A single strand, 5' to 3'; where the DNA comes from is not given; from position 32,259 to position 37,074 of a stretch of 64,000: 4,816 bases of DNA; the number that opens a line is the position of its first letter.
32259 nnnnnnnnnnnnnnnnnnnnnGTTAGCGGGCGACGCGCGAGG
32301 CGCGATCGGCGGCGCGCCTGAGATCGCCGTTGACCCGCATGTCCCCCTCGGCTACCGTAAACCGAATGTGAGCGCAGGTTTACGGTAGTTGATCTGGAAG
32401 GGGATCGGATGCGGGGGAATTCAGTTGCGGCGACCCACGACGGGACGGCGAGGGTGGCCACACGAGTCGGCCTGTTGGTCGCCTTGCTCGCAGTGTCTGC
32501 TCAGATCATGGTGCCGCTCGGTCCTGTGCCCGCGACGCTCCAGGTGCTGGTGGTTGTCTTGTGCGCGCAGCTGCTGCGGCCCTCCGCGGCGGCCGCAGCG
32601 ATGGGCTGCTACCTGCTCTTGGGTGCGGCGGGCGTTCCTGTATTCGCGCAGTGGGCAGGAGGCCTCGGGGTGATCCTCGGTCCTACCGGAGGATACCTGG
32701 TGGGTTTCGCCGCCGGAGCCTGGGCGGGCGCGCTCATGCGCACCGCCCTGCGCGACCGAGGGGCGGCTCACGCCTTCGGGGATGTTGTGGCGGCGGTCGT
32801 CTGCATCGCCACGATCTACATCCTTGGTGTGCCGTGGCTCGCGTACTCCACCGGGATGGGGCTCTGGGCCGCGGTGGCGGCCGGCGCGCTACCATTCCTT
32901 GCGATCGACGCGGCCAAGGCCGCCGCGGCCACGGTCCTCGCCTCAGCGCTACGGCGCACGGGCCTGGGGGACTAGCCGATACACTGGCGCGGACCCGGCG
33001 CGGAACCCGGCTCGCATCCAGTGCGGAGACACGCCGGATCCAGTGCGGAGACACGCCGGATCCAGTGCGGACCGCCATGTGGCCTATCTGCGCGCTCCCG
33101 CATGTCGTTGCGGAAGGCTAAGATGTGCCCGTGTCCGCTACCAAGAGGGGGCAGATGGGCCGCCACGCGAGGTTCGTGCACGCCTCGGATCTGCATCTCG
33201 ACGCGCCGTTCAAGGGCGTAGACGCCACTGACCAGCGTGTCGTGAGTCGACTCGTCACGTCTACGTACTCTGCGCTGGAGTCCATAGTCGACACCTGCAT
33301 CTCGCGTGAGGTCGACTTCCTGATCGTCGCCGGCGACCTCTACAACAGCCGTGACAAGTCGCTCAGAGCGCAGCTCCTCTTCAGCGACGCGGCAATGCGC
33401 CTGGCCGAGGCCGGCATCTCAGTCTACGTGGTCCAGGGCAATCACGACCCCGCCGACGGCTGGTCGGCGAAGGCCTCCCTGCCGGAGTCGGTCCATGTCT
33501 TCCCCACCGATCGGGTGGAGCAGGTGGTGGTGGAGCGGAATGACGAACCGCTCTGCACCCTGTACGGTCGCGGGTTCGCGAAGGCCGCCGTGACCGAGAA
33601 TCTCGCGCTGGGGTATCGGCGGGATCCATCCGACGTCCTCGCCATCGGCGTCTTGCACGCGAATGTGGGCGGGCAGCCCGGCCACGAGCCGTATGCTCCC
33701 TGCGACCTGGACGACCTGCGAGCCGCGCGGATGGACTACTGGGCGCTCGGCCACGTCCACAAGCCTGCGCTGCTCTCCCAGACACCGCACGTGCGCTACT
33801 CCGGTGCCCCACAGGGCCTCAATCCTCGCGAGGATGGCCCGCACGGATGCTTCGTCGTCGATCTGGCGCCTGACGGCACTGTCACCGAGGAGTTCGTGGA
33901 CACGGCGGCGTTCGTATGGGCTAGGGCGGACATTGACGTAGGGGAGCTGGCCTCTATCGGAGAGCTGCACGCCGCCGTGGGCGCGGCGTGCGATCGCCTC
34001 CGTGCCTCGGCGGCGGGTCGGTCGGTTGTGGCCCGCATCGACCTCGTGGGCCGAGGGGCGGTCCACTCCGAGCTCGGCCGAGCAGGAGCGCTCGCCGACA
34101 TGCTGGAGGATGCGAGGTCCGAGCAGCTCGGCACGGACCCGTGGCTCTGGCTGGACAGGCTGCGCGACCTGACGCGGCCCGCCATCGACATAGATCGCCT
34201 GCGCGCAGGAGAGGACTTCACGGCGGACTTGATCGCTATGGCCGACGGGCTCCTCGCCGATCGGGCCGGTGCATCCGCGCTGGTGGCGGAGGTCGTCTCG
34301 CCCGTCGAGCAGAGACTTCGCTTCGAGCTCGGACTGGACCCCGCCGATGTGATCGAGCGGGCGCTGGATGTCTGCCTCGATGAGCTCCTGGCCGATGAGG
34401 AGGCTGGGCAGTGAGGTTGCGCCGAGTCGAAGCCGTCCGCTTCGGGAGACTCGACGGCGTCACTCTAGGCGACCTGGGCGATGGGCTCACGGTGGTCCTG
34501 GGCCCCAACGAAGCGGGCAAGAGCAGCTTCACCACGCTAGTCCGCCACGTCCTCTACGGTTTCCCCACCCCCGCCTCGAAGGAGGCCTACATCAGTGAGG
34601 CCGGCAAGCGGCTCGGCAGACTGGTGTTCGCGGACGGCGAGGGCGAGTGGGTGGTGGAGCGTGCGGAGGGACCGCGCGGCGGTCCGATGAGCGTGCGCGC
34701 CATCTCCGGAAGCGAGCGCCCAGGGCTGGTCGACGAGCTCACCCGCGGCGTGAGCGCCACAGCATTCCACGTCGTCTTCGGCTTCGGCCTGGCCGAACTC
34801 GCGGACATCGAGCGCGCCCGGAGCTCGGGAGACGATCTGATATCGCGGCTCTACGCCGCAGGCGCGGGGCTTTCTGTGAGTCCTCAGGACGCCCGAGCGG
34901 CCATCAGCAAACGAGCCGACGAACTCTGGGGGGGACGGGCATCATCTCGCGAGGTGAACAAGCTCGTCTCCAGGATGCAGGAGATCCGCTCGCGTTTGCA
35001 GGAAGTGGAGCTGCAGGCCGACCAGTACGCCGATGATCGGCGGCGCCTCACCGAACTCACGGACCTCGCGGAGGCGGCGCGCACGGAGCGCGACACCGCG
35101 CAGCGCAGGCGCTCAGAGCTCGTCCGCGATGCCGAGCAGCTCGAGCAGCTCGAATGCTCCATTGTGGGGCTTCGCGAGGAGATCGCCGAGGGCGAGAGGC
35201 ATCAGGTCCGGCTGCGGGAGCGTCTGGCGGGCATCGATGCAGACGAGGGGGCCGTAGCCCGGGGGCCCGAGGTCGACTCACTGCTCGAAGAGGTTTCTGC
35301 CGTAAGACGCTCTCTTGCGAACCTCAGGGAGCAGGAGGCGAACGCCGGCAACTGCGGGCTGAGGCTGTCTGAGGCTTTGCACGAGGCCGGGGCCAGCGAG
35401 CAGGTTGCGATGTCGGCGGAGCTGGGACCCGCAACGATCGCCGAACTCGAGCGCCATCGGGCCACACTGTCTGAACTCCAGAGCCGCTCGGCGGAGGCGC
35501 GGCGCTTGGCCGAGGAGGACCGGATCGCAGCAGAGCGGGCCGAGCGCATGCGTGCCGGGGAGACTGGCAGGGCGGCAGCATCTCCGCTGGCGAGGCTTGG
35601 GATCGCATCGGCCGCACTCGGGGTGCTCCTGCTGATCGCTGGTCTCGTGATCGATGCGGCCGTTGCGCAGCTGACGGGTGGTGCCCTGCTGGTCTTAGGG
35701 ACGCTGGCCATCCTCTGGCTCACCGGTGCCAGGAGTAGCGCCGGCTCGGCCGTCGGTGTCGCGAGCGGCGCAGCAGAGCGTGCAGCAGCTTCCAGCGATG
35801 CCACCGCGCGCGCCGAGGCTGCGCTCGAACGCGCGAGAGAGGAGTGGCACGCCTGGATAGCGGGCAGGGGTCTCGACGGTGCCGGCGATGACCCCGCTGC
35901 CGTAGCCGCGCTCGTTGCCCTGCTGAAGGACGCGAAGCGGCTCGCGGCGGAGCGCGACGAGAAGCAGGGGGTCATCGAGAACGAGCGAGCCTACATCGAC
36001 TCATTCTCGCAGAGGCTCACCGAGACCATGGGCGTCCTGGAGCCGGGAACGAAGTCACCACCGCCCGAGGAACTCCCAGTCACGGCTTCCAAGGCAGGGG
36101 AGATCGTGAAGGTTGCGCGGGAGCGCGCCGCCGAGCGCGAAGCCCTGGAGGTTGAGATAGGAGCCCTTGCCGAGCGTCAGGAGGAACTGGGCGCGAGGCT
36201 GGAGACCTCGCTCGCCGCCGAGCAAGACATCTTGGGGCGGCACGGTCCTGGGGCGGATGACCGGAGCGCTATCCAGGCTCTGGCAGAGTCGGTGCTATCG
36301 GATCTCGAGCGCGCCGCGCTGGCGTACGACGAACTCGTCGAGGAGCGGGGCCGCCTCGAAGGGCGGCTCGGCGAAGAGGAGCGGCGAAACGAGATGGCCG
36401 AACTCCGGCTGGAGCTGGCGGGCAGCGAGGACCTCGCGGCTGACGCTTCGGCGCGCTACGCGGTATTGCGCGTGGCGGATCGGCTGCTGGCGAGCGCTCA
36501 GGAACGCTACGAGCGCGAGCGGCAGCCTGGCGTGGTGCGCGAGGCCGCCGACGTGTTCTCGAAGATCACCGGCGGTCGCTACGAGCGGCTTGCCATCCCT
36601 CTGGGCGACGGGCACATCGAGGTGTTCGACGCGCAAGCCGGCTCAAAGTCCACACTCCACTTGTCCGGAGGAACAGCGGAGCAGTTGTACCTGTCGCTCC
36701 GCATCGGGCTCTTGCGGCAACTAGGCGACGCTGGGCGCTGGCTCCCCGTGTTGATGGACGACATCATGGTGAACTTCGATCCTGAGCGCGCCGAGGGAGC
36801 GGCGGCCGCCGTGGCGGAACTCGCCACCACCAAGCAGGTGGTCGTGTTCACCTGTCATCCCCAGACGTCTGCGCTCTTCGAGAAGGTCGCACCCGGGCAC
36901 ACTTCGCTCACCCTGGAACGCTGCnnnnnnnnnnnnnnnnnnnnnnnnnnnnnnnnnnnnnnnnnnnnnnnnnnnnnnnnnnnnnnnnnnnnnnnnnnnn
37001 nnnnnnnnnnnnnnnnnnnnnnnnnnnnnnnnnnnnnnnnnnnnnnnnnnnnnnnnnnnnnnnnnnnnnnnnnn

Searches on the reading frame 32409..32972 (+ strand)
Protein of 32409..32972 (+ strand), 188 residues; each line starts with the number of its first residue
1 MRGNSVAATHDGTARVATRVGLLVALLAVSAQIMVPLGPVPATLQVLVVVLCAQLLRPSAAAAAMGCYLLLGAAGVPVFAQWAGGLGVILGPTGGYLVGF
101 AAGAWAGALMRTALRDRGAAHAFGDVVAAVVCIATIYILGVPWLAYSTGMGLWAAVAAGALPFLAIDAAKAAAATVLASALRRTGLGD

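Call 56: search_protein_families(library=pfam, proteins=[window:32409-32972:+], max_evalue=0.0001)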
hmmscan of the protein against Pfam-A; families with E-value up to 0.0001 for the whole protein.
window:32409-32972:+ (188 aa): 1 family
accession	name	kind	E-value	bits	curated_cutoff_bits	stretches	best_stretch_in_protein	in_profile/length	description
PF02632.19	BioY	-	1.4e-36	126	25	1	38-183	2-140/140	BioY family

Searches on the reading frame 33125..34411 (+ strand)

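Call 56: search_protein_families(library=pfam, proteins=[window:33125-34411:+], max_evalue=0.0001)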
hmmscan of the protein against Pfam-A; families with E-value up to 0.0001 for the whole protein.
window:33125-34411:+ (429 aa): 2 families
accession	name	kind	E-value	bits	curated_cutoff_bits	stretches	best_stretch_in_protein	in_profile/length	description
PF00149.33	Metallophos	-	1e-12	49.4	21.5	1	16-214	2-191/191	Calcineurin-like phosphoesterase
PF12850.12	Metallophos_2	-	2.6e-05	24.7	27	0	18-179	4-118/154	Calcineurin-like phosphoesterase superfamily domain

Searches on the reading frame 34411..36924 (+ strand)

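Call 30: search_protein_families(library=pfam, proteins=[window:34411-36924:+], max_evalue=0.001)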
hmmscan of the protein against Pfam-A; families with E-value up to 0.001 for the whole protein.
window:34411-36924:+ (838 aa): 3 families
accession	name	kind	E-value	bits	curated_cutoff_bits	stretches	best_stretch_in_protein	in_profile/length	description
PF13514.12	AAA_27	-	6.9e-22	78.5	22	1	1-206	1-206/206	AAA domain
PF02463.25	SMC_N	-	2.2e-06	27.7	40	0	178-821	109-203/220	RecF/RecN/SMC N terminal domain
PF13476.12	AAA_23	-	7.7e-05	23.9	27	1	17-249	13-191/201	AAA domain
